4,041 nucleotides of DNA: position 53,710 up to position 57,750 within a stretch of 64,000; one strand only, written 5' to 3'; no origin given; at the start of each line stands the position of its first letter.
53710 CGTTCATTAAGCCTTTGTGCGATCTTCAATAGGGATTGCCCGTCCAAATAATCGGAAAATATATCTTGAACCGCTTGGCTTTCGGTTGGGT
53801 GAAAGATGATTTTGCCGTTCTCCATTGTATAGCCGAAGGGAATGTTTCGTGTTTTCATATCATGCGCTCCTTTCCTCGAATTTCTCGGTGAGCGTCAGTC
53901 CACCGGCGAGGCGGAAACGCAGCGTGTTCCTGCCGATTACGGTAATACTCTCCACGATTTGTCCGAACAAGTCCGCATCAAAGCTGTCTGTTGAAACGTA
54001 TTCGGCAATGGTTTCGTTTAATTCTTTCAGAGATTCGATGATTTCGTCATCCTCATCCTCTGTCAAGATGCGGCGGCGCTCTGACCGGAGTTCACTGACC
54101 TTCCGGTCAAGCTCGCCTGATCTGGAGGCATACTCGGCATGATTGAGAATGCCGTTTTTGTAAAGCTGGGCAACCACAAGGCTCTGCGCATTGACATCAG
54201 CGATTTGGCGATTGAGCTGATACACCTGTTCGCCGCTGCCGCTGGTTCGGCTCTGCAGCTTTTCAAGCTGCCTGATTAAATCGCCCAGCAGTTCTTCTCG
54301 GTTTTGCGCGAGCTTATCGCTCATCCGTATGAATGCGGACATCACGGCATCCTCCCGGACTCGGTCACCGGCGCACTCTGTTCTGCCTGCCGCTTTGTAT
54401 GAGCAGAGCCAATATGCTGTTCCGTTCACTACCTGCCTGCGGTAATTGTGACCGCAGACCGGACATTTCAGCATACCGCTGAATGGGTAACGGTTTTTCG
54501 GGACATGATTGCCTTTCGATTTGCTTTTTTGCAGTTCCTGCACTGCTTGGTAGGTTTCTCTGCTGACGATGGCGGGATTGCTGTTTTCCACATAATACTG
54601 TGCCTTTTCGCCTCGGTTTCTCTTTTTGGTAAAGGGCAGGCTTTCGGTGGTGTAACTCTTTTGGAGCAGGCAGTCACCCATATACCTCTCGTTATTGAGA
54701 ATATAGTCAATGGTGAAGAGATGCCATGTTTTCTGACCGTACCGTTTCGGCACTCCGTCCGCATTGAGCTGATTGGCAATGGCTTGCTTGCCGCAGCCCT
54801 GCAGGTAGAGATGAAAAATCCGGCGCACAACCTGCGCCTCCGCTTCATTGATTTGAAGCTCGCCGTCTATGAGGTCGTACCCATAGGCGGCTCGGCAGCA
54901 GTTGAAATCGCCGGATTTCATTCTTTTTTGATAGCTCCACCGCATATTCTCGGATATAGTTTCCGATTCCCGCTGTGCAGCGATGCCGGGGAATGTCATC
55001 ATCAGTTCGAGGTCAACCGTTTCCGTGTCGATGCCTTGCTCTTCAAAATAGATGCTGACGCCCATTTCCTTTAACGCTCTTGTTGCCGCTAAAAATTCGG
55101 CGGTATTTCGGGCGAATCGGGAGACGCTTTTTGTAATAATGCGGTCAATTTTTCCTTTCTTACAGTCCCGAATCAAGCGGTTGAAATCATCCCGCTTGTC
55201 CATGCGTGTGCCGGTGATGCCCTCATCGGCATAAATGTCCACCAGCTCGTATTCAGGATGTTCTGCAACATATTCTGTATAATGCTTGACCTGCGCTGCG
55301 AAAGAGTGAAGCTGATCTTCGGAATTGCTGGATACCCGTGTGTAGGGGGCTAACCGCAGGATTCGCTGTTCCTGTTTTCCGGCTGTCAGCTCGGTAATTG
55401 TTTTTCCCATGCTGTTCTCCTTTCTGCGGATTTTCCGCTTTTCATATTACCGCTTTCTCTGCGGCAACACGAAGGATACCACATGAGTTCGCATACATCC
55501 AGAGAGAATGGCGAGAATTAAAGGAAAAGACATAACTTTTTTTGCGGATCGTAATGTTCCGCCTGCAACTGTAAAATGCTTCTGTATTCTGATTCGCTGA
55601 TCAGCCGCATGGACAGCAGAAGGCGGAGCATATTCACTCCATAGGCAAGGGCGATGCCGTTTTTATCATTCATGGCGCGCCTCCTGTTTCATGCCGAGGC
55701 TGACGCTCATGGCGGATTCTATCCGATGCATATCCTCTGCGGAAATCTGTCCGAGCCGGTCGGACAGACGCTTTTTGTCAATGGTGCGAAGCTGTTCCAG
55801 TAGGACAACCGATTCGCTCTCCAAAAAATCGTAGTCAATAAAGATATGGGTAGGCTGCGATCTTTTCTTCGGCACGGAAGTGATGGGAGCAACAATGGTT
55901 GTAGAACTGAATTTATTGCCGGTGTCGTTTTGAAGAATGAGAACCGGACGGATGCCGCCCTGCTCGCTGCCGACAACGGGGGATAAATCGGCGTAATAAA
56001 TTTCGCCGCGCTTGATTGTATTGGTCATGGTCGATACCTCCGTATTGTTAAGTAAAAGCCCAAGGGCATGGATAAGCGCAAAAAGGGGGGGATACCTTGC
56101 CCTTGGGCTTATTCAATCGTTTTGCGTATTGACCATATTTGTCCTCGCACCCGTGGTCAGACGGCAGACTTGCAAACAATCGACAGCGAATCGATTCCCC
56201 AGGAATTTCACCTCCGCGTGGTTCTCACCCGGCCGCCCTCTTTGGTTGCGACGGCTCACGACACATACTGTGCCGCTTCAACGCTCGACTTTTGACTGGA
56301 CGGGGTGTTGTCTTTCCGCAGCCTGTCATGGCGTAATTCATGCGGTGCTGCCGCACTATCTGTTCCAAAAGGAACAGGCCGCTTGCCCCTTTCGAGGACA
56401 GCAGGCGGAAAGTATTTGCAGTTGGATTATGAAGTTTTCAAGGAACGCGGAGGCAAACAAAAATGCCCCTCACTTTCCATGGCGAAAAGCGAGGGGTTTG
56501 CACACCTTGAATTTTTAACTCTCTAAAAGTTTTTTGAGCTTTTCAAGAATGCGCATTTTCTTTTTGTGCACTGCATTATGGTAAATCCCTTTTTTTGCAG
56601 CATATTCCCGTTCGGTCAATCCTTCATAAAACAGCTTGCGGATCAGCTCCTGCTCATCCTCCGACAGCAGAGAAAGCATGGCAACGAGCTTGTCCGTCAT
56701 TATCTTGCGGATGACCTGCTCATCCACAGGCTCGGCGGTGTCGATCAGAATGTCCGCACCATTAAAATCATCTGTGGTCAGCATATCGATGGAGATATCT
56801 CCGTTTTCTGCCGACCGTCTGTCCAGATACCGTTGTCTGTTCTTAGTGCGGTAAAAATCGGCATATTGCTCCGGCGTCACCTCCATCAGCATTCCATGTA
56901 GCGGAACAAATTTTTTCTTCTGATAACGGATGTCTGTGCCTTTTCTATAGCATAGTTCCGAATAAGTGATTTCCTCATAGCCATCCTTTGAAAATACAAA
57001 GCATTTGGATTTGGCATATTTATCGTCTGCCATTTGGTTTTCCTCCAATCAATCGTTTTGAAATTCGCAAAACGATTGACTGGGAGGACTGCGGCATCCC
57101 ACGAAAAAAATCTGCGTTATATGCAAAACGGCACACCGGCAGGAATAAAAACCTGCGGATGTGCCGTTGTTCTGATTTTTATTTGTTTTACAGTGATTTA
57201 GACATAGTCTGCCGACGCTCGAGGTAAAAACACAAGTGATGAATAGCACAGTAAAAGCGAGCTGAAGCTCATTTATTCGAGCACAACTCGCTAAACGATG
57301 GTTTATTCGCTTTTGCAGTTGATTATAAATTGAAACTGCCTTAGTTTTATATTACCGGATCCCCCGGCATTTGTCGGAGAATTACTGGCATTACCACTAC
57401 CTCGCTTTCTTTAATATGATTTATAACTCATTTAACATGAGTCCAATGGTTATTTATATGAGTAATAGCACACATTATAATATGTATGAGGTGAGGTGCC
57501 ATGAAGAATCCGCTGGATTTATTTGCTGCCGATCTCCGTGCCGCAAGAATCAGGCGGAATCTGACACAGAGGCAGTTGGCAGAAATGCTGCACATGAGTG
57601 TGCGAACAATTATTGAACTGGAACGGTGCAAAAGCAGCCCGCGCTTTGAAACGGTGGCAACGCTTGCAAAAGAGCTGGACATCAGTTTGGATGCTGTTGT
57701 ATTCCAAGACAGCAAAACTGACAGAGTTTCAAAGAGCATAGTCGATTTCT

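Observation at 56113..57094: Sigma-gene Shine-Dalgarno locked in a ~19-bp hairpin, with a 14-nt perfect complement to its anti-SD arm ~950 nt downstream at the 3' end of the ORF-free segment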

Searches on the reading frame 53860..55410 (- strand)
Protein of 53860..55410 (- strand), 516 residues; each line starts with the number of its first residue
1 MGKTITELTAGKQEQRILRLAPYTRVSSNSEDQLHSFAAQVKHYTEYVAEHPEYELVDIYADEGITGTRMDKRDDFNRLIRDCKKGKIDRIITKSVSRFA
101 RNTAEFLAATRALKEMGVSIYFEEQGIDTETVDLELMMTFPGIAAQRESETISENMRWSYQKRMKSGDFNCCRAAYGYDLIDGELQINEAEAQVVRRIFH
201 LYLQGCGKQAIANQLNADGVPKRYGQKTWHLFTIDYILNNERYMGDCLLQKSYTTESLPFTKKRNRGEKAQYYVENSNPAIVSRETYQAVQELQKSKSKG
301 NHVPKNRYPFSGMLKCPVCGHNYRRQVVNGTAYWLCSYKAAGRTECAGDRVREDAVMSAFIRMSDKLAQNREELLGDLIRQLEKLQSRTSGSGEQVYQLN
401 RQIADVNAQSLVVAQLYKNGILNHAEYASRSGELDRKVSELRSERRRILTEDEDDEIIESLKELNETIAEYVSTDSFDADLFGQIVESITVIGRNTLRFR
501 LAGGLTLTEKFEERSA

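Call 8: search_protein_families(library=pfam, proteins=[window:53860-55410:-], max_evalue=0.01)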
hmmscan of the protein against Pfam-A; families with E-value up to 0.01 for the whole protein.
window:53860-55410:- (516 aa): 3 families
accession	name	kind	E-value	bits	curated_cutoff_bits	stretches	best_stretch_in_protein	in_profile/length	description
PF00239.26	Resolvase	-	5.3e-28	98.4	23.3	1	23-168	4-144/145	Resolvase, N terminal domain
PF07508.19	Recombinase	-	1.6e-21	76.9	21.1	1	189-295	1-100/102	Recombinase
PF13408.12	Zn_ribbon_recom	-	4.3e-10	40.2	25.3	1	309-362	1-55/58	Recombinase zinc beta ribbon domain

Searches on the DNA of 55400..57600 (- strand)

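Call 4: search_rna_families(source=window, start=55400, end=57600, threshold=evalue, max_evalue=10, show_alignments=2)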
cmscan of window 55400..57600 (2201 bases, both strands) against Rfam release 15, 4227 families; matches with E-value up to 10: 10.
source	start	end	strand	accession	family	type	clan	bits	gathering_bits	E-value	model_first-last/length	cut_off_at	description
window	56201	56254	-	RF02913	pemK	Cis-reg;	-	40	34.8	3.4e-05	13-57/61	no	pemK RNA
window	57119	57251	-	RF01606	plasmodium_snoR31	Gene; snRNA; snoRNA; HACA-box;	-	26.4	60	0.85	1-145/145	no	small nucleolar RNA snoR31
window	57039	57089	+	RF00925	MIR1027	Gene; miRNA;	-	18.4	150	1.6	43-101/142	no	MIR1027 microRNA precursor family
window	57041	57088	-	RF04199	MIR6027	Gene; miRNA;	-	18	95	1.5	1-159/159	no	MIR6027 microRNA precursor family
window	57111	57181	+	RF03254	mir-9460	Gene; miRNA;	-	17.5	85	2.3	1-68/68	no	mir-9460 microRNA precursor family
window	55579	55639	-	RF01143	sR16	Gene; snRNA; snoRNA; CD-box;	-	17.3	70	3.2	1-53/53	no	Small nucleolar RNA sR16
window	57042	57087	-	RF04228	MIR6140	Gene; miRNA;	-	17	140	8.7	1-165/165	no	MIR6140 microRNA precursor family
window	55627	55663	+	RF03023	rpfG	Gene; sRNA;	-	14.4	75.9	6.8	1-85/85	no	rpfG RNA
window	56949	56982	-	RF01129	sR44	Gene; snRNA; snoRNA; CD-box;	-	12.8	45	5.7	1-55/55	no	Small nucleolar RNA sR44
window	57131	57233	-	RF01822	RsaJ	Gene; sRNA;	-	12.8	100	6.1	1-287/287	no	RNA Staph. aureus A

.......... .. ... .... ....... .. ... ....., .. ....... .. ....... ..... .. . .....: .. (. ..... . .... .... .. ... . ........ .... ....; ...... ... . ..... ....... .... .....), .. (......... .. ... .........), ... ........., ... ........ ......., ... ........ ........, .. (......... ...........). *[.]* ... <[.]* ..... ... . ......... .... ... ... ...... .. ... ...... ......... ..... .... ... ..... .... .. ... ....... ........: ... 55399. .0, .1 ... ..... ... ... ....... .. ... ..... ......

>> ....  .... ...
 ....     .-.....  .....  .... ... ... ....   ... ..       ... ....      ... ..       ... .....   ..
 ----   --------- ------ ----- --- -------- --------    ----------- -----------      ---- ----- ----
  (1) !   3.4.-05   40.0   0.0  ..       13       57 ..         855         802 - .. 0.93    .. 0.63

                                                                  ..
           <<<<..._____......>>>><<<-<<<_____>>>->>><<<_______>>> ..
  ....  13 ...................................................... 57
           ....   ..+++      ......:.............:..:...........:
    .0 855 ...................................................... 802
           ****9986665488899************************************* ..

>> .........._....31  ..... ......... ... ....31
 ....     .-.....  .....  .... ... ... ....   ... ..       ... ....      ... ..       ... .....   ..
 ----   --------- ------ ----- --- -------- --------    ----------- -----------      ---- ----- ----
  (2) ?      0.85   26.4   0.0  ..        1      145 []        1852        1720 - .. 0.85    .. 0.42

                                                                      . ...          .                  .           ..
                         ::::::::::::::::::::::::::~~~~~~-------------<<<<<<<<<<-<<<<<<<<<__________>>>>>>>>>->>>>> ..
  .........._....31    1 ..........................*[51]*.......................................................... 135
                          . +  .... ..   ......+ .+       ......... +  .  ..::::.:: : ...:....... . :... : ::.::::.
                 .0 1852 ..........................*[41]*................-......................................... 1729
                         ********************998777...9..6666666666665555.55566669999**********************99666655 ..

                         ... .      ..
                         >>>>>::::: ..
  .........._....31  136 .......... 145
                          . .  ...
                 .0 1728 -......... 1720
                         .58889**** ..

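Call 38: search_dna_similar(query=window:56030-57100:-, collection=plasmids, mode=distant, max_rows=25)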
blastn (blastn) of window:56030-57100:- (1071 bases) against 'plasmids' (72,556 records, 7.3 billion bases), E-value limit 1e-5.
Records with a match: 1; places in all: 1; records where one place covers at least 80% of the query: 0.
Best place of each record, by identity: 60-80% 1.
By first word of the organism name: Subdoligranulum 1.
By predicted mobility (MOB-suite, as given by PLSDB): non-mobilizable 1.
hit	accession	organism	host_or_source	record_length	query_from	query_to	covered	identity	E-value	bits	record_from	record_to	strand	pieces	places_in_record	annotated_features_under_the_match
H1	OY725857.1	Subdoligranulum variabile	-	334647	769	899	12%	74.6%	2e-10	76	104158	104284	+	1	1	none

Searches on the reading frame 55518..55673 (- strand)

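Call 8: search_protein_families(library=pfam, proteins=[window:55518-55673:-], max_evalue=0.01)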
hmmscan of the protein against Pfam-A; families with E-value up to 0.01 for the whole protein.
window:55518-55673:- (51 aa): 1 family
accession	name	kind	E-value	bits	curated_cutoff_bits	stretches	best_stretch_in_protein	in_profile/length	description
PF20612.3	SHOCT_2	-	2.2e-05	24.9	24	1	14-44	17-47/53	SHOCT domain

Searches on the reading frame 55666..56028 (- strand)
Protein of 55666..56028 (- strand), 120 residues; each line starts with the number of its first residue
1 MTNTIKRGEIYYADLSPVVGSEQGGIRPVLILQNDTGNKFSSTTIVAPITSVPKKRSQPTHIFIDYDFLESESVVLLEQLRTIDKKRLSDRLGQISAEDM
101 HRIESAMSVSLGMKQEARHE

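Call 8: search_protein_families(library=pfam, proteins=[window:55666-56028:-], max_evalue=0.01)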
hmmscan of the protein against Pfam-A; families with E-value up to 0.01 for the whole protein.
window:55666-56028:- (120 aa): 1 family
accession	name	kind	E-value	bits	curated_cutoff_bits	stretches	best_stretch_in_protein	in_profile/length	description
PF02452.23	PemK_toxin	-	7.4e-34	116.7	23.1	1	6-109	1-107/109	PemK-like, MazF-like toxin of type II toxin-antitoxin system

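Call 75: search_protein_families(library=ncbifam, proteins=[window:55666-56028:-], max_evalue=0.01)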
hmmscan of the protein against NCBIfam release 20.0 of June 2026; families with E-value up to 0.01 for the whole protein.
window:55666-56028:- (120 aa): 3 families
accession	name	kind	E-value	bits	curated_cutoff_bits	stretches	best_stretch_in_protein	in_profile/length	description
NF007386.0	PRK09907.1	equivalog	1.1e-09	38.2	120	1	7-111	9-110/111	endoribonuclease MazF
NF007320.0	PRK09812.1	equivalog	3.8e-07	30.2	129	1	4-98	6-102/116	type II toxin-antitoxin system ChpB family toxin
NF052489.1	TAtMazFAgrob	equivalog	4.6e-05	23.2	150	1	3-99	4-95/118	type II toxin-antitoxin system toxin MazF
